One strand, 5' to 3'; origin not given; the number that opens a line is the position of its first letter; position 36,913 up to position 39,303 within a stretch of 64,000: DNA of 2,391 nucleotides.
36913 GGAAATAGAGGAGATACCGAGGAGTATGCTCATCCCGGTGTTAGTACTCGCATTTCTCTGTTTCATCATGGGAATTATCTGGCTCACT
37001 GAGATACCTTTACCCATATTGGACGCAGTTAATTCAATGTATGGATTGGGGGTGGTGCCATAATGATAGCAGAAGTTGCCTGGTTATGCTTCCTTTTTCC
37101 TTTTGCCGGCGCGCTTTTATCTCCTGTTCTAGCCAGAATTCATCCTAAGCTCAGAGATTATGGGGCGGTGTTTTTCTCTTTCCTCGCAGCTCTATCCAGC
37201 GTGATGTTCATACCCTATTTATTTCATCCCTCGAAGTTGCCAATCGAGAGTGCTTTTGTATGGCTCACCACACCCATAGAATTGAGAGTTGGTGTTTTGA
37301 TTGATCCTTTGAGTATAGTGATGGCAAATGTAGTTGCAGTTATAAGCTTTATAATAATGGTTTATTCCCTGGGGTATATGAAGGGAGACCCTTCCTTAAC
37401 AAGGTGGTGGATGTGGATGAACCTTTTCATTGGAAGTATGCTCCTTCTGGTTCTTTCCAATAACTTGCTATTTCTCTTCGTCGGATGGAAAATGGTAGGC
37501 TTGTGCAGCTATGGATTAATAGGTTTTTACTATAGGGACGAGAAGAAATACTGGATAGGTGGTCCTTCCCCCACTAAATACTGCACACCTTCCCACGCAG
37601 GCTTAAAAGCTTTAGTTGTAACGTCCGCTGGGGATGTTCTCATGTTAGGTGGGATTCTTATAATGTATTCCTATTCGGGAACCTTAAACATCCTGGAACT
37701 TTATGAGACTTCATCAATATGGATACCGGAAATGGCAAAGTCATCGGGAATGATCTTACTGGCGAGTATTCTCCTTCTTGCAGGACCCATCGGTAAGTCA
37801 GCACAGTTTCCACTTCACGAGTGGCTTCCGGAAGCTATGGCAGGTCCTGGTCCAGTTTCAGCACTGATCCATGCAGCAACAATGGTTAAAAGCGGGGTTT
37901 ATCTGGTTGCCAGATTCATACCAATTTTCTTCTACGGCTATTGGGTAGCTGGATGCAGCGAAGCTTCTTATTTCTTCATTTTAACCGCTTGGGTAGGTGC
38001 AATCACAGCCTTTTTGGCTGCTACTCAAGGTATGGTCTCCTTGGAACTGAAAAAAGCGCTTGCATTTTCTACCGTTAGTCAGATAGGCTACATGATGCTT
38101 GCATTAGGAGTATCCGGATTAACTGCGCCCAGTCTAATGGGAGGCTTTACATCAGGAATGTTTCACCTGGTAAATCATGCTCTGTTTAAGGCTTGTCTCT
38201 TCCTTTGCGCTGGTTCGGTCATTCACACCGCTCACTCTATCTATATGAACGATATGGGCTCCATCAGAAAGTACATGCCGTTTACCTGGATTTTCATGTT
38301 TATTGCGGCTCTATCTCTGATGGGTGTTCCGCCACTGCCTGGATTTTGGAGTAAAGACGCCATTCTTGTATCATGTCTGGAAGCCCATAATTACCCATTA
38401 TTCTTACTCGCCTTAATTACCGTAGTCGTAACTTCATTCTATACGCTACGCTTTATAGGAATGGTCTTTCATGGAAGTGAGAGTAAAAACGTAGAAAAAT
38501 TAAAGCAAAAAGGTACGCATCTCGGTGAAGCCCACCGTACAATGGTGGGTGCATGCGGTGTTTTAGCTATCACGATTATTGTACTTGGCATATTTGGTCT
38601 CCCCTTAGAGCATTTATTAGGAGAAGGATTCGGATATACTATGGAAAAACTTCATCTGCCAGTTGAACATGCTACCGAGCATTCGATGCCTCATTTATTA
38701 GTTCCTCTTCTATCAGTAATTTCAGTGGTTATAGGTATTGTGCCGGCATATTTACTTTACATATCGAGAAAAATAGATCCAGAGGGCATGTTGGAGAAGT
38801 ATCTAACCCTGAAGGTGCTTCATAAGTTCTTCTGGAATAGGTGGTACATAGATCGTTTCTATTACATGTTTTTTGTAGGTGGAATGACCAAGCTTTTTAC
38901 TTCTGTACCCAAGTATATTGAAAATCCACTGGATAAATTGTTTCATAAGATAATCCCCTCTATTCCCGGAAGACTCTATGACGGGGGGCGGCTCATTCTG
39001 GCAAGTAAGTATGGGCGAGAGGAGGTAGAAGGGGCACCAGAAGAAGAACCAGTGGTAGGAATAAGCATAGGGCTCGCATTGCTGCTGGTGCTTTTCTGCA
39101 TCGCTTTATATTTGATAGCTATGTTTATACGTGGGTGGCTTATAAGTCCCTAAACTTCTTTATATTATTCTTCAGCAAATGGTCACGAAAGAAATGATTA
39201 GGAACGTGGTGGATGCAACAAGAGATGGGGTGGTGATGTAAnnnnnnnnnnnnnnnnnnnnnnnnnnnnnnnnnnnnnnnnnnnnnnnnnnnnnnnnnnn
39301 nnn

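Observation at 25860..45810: Family of small tail-anchored proteins (CF-K-PV...R-M / CPEV motif) that also occurs fused to the C-terminus of a NuoM-like antiporter subunit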

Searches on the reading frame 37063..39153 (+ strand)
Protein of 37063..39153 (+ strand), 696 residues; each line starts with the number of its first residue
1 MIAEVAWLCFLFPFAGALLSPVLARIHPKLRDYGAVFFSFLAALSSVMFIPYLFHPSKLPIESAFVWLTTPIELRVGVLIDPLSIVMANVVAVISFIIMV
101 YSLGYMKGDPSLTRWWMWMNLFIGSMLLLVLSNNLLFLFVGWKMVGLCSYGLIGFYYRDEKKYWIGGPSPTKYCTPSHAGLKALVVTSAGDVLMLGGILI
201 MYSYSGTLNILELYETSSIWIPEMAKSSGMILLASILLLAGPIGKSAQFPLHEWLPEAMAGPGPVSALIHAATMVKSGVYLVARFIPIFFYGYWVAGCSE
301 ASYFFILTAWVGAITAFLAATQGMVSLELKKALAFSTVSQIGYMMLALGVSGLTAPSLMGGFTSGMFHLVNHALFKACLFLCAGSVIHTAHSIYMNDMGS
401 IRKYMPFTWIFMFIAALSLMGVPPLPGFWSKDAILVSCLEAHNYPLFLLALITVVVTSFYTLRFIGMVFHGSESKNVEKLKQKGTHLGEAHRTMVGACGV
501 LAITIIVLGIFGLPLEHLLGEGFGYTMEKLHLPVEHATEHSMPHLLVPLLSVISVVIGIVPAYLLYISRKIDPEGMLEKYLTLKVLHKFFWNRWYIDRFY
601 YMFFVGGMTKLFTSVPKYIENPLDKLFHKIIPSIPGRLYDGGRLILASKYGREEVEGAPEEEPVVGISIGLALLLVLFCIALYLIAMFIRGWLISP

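Call 5: search_protein_families(library=pfam, proteins=[window:37063-39153:+], max_evalue=0.01)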
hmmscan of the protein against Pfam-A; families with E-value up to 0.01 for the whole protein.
window:37063-39153:+ (696 aa): 2 families
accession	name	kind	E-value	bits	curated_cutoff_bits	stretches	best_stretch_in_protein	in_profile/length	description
PF00361.26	Proton_antipo_M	-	4e-67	226.9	21.5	1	132-457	1-294/294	NADH:quinone oxidoreductase/Mrp antiporter, TM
PF00662.26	Proton_antipo_N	-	1.6e-14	54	24.5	1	67-114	1-49/51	NADH-Ubiquinone oxidoreductase (complex I), chain 5 N-terminus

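Call 47: search_solved_structures(query=window:37063-39150:+, max_evalue=1e-30, show_alignments=0)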
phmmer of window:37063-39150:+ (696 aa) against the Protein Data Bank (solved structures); distinct sequences matched with E-value up to 1e-30: 40.
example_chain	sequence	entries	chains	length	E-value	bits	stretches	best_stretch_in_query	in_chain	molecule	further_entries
6hum_F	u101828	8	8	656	6.1e-90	305.8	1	4-624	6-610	NADH dehydrogenase subunit 5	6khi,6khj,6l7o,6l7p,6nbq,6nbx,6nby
3rko_L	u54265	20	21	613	4.7e-76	259.9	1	50-653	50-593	NADH-QUINONE OXIDOREDUCTASE SUBUNIT L | Proton-translocating NADH-quinone oxidoreductase, chain L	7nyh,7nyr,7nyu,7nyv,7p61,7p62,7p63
7z7r_L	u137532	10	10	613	6.1e-76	259.5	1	50-652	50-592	NADH dehydrogenase subunit L | NADH-quinone oxidoreductase subunit L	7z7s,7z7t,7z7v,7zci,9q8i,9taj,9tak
7eu3_F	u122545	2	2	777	2.8e-69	237.5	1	62-471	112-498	NAD(P)H-quinone oxidoreductase subunit F | NADH-plastoquinone oxidoreductase subunit 5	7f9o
9grx_F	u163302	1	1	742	3.9e-69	237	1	38-472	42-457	NAD(P)H-quinone oxidoreductase subunit 5, chloroplastic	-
8e9g_L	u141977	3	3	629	4.6e-68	233.5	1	6-584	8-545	NADH-quinone oxidoreductase, L subunit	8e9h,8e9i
8qby_L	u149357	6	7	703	2.4e-67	231.1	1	29-510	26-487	NADH dehydrogenase subunit L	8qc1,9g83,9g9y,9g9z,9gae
7ar7_L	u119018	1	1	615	2.4e-67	231.1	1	39-608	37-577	NADH-ubiquinone oxidoreductase chain 5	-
7aqq_L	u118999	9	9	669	2.4e-67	231.1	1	39-608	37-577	NADH-ubiquinone oxidoreductase chain 5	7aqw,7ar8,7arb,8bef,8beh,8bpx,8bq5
7a23_a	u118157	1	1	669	4.7e-67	230.1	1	39-608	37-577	Nad5m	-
4he8_L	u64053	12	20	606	7.6e-67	229.4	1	77-514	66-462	NADH-quinone oxidoreductase subunit 12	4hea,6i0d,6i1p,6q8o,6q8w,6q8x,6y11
7wff_F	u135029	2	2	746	1.6e-66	228.4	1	18-472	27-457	NAD(P)H-quinone oxidoreductase subunit 5, chloroplastic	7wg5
8e73_5M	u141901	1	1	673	9.2e-65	222.6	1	39-607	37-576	Nad5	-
7zm7_5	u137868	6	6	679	8.3e-56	193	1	44-472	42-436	NADH-ubiquinone oxidoreductase chain 5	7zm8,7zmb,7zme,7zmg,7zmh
9iho_L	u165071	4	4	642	2.5e-55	191.4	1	7-566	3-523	NADH-ubiquinone oxidoreductase chain 5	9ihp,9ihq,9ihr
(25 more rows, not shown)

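Call 54: search_protein_families(library=ncbifam, proteins=[window:37063-39150:+], max_evalue=0.1)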
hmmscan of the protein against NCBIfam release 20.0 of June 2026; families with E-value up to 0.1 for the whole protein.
window:37063-39150:+ (696 aa): 70 families (the best 25 are shown)
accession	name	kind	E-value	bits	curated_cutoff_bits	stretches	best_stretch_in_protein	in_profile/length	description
NF005141.0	PRK06590.1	equivalog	8.5e-149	497.3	556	1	4-621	3-562/615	NADH-quinone oxidoreductase subunit L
TIGR01974.1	NDH_I_L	subfamily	3.4e-142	475.5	407.5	1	6-618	3-579/630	NADH-quinone oxidoreductase subunit L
NF005626.0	PRK07376.1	equivalog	1.8e-114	383.4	963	1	2-613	4-618/675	NAD(P)H-quinone oxidoreductase subunit 5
NF040617.1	F420_dehyd_FpoL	exception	5.7e-98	329.3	1050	1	10-608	7-602/669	F420H2 dehydrogenase subunit FpoL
NF009287.0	PRK12647.1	equivalog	1.1e-86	292.1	937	1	9-563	6-516/773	putative monovalent cation/H+ antiporter subunit A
NF009288.0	PRK12648.1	equivalog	1.2e-81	275.2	1104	1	9-561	6-519/954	monovalent cation/H+ antiporter subunit A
NF009289.0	PRK12649.1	equivalog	5.7e-81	273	1117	1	8-560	9-531/789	putative monovalent cation/H+ antiporter subunit A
NF009285.0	PRK12645.1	equivalog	4.3e-77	260.1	1028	1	8-521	6-502/804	Na+/H+ antiporter subunit A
NF005097.0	PRK06525.1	equivalog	1e-73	248.7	430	1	4-485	3-455/480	hydrogenase 4 subunit D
TIGR00940.1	2a6301s01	subfamily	1.9e-71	241.4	920.45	1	72-513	65-490/793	monovalent cation:proton antiporter subunit A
NF009284.0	PRK12644.1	equivalog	8e-69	232.7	962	1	62-559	55-516/975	Na+/H+ antiporter subunit A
NF009290.0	PRK12650.1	equivalog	3.6e-68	230.4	980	1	65-560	60-517/966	DUF4040 family protein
NF009286.0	PRK12646.1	equivalog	2e-64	218.4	1063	1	37-514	32-499/800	DUF4040 family protein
NF006236.0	PRK08375.1-1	equivalog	3.5e-57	194.5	663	1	24-566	26-486/493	putative monovalent cation/H+ antiporter subunit D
NF005633.0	PRK07390.1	subfamily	4.9e-56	190.6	676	1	3-608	6-547/613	NAD(P)H-quinone oxidoreductase subunit F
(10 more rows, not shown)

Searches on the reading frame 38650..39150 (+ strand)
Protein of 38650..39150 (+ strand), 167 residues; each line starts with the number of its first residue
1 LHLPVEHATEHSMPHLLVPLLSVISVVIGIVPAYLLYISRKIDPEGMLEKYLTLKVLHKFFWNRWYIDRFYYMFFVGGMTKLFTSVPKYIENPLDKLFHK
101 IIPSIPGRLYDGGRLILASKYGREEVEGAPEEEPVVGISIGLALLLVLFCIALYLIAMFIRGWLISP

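Call 53: search_protein_families(library=pfam, proteins=[window:38650-39150:+], max_evalue=10)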
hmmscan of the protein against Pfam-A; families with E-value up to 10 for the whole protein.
window:38650-39150:+ (167 aa): 4 families
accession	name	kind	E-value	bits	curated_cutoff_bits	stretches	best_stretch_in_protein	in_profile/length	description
PF01010.25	Proton_antipo_C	-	0.1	12.6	26.8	1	22-83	162-236/243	NADH-dehyrogenase subunit F, TMs, (complex I) C-terminus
PF19592.4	DUF6097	-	0.48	11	27.5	1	21-104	67-149/152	Family of unknown function (DUF6097)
PF11346.13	DUF3149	-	0.58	10.2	23.2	1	21-45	14-38/40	Protein of unknown function (DUF3149)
PF05950.16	Orthopox_A36R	-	2.3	8.8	25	1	16-41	2-27/158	Orthopoxvirus A36R protein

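Call 66: search_protein_families(library=ncbifam, proteins=[window:38650-39150:+], max_evalue=10)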
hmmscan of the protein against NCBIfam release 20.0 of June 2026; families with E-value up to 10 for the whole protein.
window:38650-39150:+ (167 aa): 5 families
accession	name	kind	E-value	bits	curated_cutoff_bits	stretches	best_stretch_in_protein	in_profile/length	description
NF005626.0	PRK07376.1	equivalog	6.8e-08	31.2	963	1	17-85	554-619/675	NAD(P)H-quinone oxidoreductase subunit 5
NF005141.0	PRK06590.1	equivalog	1.6e-06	27.4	556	1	9-92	482-562/615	NADH-quinone oxidoreductase subunit L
TIGR01974.1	NDH_I_L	subfamily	1.6e-06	27.3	407.5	1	9-89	502-579/630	NADH-quinone oxidoreductase subunit L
NF040617.1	F420_dehyd_FpoL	exception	0.00022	20.1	1050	1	9-104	535-624/669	F420H2 dehydrogenase subunit FpoL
NF007852.0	PRK10561.1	equivalog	0.00033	20.6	335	1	11-75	11-77/295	sn-glycerol-3-phosphate ABC transporter permease UgpA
